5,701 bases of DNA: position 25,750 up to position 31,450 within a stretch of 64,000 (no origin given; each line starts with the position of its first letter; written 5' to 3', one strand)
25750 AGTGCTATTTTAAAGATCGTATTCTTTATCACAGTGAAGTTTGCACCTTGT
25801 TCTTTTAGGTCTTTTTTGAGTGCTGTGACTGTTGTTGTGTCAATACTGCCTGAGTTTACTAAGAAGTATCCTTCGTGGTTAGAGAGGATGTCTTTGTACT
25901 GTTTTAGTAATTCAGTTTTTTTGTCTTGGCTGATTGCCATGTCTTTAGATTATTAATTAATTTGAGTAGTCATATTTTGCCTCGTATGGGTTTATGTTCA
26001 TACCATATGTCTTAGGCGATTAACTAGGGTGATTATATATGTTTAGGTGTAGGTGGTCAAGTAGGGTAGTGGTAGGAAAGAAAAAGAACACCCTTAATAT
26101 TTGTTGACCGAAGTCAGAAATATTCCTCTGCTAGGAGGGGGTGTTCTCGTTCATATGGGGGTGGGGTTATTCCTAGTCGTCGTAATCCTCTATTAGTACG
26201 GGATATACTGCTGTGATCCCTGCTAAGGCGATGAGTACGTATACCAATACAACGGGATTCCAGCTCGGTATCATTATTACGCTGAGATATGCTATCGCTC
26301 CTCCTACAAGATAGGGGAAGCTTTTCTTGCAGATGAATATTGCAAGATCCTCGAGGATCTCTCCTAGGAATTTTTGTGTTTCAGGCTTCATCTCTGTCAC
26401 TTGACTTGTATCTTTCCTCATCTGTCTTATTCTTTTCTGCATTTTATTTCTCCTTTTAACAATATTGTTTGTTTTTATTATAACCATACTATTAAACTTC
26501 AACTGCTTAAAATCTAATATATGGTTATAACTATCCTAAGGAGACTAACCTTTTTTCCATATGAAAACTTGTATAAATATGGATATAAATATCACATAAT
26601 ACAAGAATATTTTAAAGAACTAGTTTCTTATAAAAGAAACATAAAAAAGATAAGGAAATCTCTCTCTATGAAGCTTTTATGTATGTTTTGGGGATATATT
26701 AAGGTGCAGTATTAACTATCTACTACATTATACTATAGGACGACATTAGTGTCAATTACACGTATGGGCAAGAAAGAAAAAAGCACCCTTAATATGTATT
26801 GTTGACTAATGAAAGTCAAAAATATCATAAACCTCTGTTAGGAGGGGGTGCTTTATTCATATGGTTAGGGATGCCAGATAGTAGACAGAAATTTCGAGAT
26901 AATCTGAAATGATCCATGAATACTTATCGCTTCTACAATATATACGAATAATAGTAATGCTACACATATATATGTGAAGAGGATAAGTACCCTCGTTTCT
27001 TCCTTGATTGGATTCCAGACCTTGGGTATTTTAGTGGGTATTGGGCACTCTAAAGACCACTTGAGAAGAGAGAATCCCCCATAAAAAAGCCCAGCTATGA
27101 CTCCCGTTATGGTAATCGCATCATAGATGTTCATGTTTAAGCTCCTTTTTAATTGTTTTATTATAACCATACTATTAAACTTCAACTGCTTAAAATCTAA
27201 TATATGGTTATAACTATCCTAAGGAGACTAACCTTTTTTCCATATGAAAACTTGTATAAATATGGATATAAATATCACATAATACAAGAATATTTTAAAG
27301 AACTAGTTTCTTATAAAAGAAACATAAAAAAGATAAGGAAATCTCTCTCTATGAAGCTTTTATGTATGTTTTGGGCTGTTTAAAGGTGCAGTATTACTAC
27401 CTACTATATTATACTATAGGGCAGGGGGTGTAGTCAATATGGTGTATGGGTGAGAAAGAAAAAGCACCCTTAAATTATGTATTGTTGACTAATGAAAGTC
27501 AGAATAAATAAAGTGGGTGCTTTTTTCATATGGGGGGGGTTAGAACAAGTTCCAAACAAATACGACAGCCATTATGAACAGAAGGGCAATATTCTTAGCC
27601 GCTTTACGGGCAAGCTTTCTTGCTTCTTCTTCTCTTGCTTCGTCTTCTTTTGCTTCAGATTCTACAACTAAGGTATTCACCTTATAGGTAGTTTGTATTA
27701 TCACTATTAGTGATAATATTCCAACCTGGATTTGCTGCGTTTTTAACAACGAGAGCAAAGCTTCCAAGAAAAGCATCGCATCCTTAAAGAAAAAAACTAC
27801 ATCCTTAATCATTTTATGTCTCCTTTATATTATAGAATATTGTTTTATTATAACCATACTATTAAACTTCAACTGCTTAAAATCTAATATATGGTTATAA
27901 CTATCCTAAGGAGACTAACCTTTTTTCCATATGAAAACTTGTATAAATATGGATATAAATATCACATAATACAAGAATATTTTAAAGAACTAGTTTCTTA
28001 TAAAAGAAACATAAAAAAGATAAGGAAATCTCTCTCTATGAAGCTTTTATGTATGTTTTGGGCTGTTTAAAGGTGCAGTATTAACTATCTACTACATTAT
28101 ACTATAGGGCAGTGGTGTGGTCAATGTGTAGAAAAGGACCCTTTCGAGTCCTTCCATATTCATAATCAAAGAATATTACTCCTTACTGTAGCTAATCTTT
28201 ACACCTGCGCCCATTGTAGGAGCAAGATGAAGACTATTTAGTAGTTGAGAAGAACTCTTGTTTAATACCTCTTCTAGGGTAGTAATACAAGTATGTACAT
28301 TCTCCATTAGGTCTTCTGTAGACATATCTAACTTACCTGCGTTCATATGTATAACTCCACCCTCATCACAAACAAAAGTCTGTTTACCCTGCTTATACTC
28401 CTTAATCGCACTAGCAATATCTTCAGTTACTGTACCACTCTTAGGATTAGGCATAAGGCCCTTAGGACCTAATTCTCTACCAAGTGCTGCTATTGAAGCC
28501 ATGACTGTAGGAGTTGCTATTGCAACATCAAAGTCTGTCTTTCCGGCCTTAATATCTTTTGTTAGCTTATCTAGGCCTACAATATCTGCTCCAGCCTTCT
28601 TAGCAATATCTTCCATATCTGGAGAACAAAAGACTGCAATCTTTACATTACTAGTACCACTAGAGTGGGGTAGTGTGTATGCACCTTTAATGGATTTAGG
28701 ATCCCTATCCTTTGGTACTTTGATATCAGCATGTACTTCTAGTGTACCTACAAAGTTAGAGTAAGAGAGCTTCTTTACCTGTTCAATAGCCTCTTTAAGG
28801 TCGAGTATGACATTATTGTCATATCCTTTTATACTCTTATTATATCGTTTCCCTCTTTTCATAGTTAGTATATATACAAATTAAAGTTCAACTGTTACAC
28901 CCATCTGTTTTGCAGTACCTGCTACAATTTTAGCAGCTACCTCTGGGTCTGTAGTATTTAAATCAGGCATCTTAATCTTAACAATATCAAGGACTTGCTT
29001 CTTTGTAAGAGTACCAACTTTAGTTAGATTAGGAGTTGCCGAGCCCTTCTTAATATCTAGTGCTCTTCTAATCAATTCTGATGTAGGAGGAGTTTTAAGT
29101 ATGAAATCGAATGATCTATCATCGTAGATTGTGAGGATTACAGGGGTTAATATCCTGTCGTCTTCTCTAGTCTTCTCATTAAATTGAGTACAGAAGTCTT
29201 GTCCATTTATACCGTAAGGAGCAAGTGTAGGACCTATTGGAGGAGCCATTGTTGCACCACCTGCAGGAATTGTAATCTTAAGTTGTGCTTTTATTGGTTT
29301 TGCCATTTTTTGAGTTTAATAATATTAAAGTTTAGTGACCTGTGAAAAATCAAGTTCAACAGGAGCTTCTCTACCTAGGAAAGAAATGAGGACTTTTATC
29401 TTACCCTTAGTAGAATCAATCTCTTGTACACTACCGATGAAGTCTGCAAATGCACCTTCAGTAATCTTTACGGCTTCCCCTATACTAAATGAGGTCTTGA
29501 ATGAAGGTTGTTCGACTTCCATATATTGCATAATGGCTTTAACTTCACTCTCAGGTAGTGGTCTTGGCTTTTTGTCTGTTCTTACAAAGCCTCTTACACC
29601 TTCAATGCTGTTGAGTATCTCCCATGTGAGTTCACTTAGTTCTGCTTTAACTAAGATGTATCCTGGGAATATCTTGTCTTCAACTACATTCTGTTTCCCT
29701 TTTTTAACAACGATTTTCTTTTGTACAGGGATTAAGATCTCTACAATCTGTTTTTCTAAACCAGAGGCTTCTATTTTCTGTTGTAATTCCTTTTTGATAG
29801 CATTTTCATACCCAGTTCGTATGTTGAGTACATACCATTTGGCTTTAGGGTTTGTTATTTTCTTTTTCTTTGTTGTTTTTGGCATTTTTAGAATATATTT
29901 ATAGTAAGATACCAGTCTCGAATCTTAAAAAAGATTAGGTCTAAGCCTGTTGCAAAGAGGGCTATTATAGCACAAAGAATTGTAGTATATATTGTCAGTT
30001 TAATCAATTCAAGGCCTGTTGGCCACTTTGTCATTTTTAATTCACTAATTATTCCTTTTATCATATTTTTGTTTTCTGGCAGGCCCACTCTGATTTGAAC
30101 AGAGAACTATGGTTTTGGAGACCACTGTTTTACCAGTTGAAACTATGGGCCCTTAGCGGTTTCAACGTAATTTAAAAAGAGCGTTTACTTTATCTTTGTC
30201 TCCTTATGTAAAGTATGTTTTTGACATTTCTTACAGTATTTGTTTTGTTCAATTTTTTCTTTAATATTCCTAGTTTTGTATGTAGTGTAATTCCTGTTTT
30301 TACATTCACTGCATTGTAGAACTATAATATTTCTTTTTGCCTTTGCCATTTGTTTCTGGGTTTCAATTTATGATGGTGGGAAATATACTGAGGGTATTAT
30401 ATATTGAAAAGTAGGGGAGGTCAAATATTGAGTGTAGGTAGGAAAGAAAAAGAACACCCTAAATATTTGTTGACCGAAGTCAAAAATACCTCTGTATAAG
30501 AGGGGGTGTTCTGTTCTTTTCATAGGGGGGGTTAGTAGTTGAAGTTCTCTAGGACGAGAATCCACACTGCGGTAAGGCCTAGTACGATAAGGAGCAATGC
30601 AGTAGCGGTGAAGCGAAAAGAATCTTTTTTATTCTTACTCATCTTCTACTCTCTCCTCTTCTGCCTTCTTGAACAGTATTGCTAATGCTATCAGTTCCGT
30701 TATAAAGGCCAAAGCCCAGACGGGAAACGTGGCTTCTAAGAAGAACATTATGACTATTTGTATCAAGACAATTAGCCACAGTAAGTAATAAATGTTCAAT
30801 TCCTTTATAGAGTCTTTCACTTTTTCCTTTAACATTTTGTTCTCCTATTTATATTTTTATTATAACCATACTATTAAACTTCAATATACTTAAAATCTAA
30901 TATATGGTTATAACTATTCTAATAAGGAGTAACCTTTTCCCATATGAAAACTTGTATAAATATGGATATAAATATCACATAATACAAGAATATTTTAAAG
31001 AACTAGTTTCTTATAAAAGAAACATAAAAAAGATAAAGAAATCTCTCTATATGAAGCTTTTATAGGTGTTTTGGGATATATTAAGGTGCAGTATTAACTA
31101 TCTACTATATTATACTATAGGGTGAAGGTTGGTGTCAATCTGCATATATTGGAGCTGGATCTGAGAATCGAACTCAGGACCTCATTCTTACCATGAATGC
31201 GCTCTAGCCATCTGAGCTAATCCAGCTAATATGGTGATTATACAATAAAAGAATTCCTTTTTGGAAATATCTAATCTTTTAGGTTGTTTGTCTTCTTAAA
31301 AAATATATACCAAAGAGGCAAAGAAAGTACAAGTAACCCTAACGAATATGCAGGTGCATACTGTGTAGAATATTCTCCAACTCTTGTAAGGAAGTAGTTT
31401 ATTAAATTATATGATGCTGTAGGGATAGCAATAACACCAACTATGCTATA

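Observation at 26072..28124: Tandem array of self-contained promoter-leader-small-ORF-terminator cassettes with near-identical non-coding parts but unrelated two-TM proteins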

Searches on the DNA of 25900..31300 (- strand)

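Call 8: search_rna_families(source=window, start=25900, end=31300, threshold=evalue, max_evalue=10)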
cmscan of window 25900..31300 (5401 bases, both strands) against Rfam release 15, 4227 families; matches with E-value up to 10: 10.
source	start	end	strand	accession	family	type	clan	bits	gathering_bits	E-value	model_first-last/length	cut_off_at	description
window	31153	31226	-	RF00005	tRNA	Gene; tRNA;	CL00001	60.5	29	1.1e-11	1-71/71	no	tRNA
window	30080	30152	-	RF00005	tRNA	Gene; tRNA;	CL00001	56.3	29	1.6e-10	1-71/71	no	tRNA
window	27455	27524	-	RF02847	Ref64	Gene; sRNA;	-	21.7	44.3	1.3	1-69/69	no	Enterococcus sRNA 64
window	28801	28881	-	RF02641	Spy490483c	Gene; sRNA;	-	19.9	65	5.8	1-98/98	no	S. pyogenes small RNA Spy490483c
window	30361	30433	+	RF00344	snoZ267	Gene; snRNA; snoRNA; CD-box;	-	18.6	43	8.3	1-73/73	no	Small nucleolar RNA Z267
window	30422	30469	-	RF03835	mir-955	Gene; miRNA;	-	18.5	50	2.9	18-64/81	no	mir-955 microRNA precursor family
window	28132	28200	-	RF02591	Spy1786666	Gene; sRNA;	-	18.2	64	7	1-87/87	no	S. pyogenes small RNA 1786666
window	28131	28176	+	RF00032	Histone3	Cis-reg;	-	18.1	34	0.36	1-46/46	no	Histone 3' UTR stem-loop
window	30049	30124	+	RF00657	mir-184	Gene; miRNA;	-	16.8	54.1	6.1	1-86/86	no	mir-184 microRNA precursor family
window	28325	28400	-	RF02474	GlsR5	Gene; snRNA; snoRNA; CD-box;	-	16.6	100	2.6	1-89/89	no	Small nucleolar RNA GlsR5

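Call 91: search_dna_similar(query=window:27437-28140:-, collection=phages, mode=distant, max_evalue=0.01, max_rows=8)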
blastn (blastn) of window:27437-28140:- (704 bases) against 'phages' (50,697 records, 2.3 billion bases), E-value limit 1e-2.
No match.

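Call 92: search_dna_similar(query=window:30425-31150:-, collection=plasmids, mode=distant, max_evalue=0.01, max_rows=8)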
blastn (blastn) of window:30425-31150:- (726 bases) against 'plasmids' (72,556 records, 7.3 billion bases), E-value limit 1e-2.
No match.

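Call 96: search_rna_families(source=window, start=26060, end=26770, threshold=evalue, max_evalue=10)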
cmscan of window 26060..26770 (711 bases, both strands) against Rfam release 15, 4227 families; matches with E-value up to 10: 3.
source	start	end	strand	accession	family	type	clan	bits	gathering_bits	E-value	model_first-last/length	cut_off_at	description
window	26440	26468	-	RF02980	freshwater-2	Cis-reg;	-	18.3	49.9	3.1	1-84/84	no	freshwater-2 RNA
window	26551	26589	-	RF00103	mir-1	Gene; miRNA;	-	14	45.6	8.6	21-59/79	no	mir-1 microRNA precursor family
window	26628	26670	+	RF02158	NPPA-AS1_3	Gene; lncRNA;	-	11.8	55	6.2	1-108/108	no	NPPA antisense RNA 1 conserved region 3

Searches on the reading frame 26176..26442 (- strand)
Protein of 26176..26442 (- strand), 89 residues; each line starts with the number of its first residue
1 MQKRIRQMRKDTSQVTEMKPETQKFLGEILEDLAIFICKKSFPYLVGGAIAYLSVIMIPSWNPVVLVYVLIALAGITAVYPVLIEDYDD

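Call 16: search_protein_families(library=pfam, max_evalue=1, proteins=[window:26176-26442:-])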
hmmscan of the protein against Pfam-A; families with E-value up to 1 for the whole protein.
seq(89 aa): 1 family
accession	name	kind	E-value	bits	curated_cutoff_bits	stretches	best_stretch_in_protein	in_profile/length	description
PF18927.5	CrtO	-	0.097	13.4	27.3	1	5-85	25-110/123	Glycosyl-4,4'-diaponeurosporenoate acyltransferase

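Call 17: search_protein_families(library=phrogs, max_evalue=1, proteins=[window:26176-26442:-])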
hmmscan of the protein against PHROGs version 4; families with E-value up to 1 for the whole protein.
seq(89 aa): 1 family
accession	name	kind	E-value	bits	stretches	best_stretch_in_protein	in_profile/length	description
phrog_30039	-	unknown function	0.14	13.5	1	65-89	7-30/63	-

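Call 29: find_homologous_proteins(query=window:26176-26442:-, max_evalue=10)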
Query seq(89 aa) (89 aa): 1 proteins with E <= 10 among 2 candidates.
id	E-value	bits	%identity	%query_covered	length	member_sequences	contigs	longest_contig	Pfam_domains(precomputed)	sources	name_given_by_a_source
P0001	2.0e-45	170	90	100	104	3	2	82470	-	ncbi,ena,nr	ncbi:hypothetical protein K8R20_00305 [bacterium]|nr:hypothetical protein [bacterium]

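Call 30: find_encoding_contigs(protein=P0001, flank=10000, max_places=10)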
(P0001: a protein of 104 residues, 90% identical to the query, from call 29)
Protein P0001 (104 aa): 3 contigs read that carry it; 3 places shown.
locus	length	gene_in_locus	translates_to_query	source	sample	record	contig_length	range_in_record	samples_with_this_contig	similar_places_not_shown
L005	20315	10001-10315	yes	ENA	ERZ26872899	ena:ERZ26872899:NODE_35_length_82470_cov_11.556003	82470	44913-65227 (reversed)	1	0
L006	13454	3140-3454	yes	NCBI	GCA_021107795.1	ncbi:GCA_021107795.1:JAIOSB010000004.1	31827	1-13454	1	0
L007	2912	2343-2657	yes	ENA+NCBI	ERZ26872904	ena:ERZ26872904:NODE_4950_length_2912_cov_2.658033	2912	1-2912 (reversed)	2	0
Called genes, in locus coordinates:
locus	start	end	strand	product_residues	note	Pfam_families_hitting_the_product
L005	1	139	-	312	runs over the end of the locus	PF02481:DNA_processg_A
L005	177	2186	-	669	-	PF03717:PBP_dimer, PF00905:Transpeptidase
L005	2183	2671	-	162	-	-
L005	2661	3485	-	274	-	PF04085:MreC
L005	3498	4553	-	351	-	PF06723:MreB_Mbl, PF00022:Actin (faint), PF11104:PilM_2 (faint), PF00012:HSP70, PF14450:FtsA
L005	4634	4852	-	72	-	PF00830:Ribosomal_L28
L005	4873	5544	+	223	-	PF02163:Peptidase_M50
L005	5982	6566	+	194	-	-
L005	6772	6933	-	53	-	-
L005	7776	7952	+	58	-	PF00584:SecE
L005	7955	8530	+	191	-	PF02357:NusG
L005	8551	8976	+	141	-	PF03946:Ribosomal_L11_N, PF00298:Ribosomal_L11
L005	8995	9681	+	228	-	PF00687:Ribosomal_L1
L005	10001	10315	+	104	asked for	-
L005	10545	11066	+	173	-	PF00466:Ribosomal_L10, PF27436:RL10_C (faint)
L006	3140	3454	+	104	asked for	-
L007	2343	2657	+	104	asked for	-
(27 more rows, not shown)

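Call 31: list_cluster_members(proteins=[P0001, window:26868-27134:-, window:27543-27812:-, window:30638-30835:-, window:26176-26442:-])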
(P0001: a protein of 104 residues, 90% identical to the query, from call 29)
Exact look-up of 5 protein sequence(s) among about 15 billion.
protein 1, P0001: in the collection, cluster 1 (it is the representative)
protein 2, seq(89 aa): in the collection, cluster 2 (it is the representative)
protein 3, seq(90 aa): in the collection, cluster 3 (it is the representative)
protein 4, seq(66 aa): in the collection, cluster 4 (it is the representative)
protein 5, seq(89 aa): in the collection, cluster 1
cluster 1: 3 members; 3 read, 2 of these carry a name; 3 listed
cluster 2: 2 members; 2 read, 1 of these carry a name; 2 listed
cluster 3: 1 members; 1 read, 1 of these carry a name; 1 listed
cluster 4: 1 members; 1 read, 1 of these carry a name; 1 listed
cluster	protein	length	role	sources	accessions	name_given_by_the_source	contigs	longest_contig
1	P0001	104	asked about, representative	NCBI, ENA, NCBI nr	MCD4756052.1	hypothetical protein K8R20_00305 [bacterium] | hypothetical protein [bacterium]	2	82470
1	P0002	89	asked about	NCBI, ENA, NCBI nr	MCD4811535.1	hypothetical protein K8R14_02935 [bacterium] | hypothetical protein [bacterium]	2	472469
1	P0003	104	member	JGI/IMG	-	-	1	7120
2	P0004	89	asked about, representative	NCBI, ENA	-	-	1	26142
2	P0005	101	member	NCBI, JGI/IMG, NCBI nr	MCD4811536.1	hypothetical protein K8R14_02940 [bacterium] | hypothetical protein [bacterium]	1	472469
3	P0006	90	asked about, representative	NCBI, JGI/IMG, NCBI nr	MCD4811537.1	hypothetical protein K8R14_02945 [bacterium] | hypothetical protein [bacterium]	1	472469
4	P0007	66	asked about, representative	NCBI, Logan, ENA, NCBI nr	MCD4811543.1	hypothetical protein K8R14_02980 [bacterium] | hypothetical protein [bacterium]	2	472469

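Call 35: find_encoding_contigs(protein=P0003, flank=10000, max_places=10)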
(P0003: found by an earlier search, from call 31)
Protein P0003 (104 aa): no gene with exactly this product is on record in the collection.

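Call 65: search_protein_families(library=padloc, max_evalue=1, proteins=[window:26176-26442:-])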
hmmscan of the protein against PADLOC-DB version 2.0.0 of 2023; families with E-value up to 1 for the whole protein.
seq(89 aa): 0 families

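Call 66: search_protein_families(library=ncbifam, max_evalue=1, proteins=[window:26176-26442:-])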
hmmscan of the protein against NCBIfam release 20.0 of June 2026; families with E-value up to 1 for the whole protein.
seq(89 aa): 0 families

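Call 73: predict_structure(protein=window:26176-26442:-)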
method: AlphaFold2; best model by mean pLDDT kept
length: 89 residues; sequences in the alignment: 1
mean_pLDDT: 61.6   pTM: 0.29
mean pLDDT of the five models: 61.6, 60.3, 60.0, 57.2, 57.0
residues with pLDDT >= 90: 0; 70-90: 9; 50-70: 77; < 50: 3
segments of 3 or more residues with pLDDT < 50: none
pLDDT, mean of each block of 10 residues (from residue 1): 63 58 68 63 58 60 66 67 50
secondary structure, 60 per line:
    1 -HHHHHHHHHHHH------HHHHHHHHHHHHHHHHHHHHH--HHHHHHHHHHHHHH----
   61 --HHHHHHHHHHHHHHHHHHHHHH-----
elements in order: H2-13 H20-40 H43-56 H63-84

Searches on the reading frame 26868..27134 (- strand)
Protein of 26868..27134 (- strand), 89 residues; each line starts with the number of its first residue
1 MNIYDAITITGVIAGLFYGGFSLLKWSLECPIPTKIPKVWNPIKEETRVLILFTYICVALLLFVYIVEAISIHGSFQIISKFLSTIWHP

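Call 16: search_protein_families(library=pfam, max_evalue=1, proteins=[window:26868-27134:-])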
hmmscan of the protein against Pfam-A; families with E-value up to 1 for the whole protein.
seq(89 aa): 0 families

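Call 17: search_protein_families(library=phrogs, max_evalue=1, proteins=[window:26868-27134:-])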
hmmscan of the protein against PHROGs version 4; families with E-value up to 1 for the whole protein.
seq(89 aa): 1 family
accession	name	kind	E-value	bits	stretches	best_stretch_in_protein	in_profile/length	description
phrog_3023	-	unknown function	0.32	11.5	1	53-70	11-28/38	-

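Call 65: search_protein_families(library=padloc, max_evalue=1, proteins=[window:26868-27134:-])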
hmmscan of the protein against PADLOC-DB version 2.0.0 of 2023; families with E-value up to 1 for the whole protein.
seq(89 aa): 0 families

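Call 66: search_protein_families(library=ncbifam, max_evalue=1, proteins=[window:26868-27134:-])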
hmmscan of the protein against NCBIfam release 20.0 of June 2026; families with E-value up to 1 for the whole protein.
seq(89 aa): 1 family
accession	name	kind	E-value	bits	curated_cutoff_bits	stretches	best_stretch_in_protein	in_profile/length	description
NF047829.1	epilancin_ElxI1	equivalog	0.042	13.9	45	1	47-77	5-35/72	epilancin biosynthesis-related protein ElxI1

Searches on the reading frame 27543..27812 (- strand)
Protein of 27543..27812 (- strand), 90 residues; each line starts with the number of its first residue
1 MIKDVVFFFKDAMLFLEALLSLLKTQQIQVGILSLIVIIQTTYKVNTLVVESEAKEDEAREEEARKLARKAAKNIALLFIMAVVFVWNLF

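Call 16: search_protein_families(library=pfam, max_evalue=1, proteins=[window:27543-27812:-])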
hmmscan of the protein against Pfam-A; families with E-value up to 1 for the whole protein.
seq(90 aa): 2 families
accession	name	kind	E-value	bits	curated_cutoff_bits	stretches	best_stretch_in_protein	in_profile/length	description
PF07898.18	DUF1676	-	0.053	14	24.3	1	14-85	70-132/170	Protein of unknown function (DUF1676)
PF11346.13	DUF3149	-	0.37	10.8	23.2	1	30-41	9-20/40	Protein of unknown function (DUF3149)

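Call 17: search_protein_families(library=phrogs, max_evalue=1, proteins=[window:27543-27812:-])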
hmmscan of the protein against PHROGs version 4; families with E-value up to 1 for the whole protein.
seq(90 aa): 2 families
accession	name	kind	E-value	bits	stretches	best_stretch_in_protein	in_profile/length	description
phrog_705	-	unknown function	0.033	15.4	1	41-89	3-55/85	-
phrog_33075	-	unknown function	0.17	13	1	6-67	61-121/128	-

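Call 65: search_protein_families(library=padloc, max_evalue=1, proteins=[window:27543-27812:-])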
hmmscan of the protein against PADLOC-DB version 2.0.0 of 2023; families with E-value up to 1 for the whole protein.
seq(90 aa): 0 families

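Call 66: search_protein_families(library=ncbifam, max_evalue=1, proteins=[window:27543-27812:-])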
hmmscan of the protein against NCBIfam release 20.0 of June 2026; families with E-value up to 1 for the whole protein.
seq(90 aa): 3 families
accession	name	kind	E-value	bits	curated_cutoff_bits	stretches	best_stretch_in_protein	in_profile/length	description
NF041745.1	RdrD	equivalog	0.014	15.2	230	1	16-87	66-130/227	antiviral RADAR system accessory protein RdrD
NF004285.1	PRK05696.1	equivalog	0.019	14.8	179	1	24-89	17-81/171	flagellar basal body-associated protein FliL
NF041076.1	cyt_b_SoxC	equivalog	0.033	13.1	740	1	11-89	423-504/542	proton pump complex cytochrome B SoxC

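Call 74: find_encoding_contigs(protein=window:27543-27812:-, flank=10000, max_places=10)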
Protein seq(90 aa) (90 aa): no gene with exactly this product is on record in the collection.

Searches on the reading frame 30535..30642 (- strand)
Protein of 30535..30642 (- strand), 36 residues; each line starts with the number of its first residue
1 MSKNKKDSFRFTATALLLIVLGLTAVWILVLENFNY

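Call 16: search_protein_families(library=pfam, max_evalue=1, proteins=[window:30535-30642:-])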
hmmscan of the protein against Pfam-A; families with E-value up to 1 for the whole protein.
seq(36 aa): 0 families

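Call 17: search_protein_families(library=phrogs, max_evalue=1, proteins=[window:30535-30642:-])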
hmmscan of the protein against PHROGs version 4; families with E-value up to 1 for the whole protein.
seq(36 aa): 1 family
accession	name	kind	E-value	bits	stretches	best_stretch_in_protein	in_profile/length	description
phrog_13800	-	moron, auxiliary metabolic gene and host takeover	0.6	10.9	1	12-31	9-28/37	membrane protein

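Call 65: search_protein_families(library=padloc, max_evalue=1, proteins=[window:30535-30642:-])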
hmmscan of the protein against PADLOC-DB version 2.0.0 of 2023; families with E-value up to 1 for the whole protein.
seq(36 aa): 0 families

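Call 66: search_protein_families(library=ncbifam, max_evalue=1, proteins=[window:30535-30642:-])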
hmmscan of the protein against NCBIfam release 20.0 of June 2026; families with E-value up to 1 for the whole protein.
seq(36 aa): 0 families
